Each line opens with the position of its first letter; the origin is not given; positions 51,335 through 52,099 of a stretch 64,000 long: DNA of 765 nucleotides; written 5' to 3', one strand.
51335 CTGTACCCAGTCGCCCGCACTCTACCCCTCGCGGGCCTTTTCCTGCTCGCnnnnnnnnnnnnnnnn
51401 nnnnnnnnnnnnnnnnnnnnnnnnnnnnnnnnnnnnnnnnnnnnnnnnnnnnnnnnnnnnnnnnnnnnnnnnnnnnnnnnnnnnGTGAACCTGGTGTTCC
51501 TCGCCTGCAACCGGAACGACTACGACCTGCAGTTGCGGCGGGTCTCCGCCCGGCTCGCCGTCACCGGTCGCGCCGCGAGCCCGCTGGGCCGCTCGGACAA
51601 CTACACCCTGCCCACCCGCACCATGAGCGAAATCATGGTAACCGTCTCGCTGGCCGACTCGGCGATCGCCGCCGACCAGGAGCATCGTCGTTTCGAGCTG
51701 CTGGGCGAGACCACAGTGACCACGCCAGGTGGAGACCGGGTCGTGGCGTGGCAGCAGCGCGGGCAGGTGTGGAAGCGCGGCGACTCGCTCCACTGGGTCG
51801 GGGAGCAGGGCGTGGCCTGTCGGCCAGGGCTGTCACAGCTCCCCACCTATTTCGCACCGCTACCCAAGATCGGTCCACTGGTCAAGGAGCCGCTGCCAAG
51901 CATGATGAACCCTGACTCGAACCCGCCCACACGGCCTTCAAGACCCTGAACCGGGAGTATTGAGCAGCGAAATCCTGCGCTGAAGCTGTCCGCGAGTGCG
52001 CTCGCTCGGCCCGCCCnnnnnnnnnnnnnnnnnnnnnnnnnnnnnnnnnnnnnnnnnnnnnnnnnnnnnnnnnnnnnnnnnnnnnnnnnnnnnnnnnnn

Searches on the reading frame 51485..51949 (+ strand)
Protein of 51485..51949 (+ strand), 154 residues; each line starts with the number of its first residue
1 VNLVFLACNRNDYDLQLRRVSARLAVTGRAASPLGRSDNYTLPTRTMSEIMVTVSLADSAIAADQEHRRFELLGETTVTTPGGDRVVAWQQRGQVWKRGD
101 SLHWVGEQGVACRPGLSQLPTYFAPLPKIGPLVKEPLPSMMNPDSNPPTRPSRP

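Call 31: search_protein_families(library=pfam, proteins=[window:51485-51949:+], max_evalue=0.01)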
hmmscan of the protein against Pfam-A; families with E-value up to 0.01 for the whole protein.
window:51485-51949:+ (154 aa): 1 family
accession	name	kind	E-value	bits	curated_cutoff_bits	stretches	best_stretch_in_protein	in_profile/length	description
PF01212.27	Beta_elim_lyase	-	0.0016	18.3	27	1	36-71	3-38/288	Beta-eliminating lyase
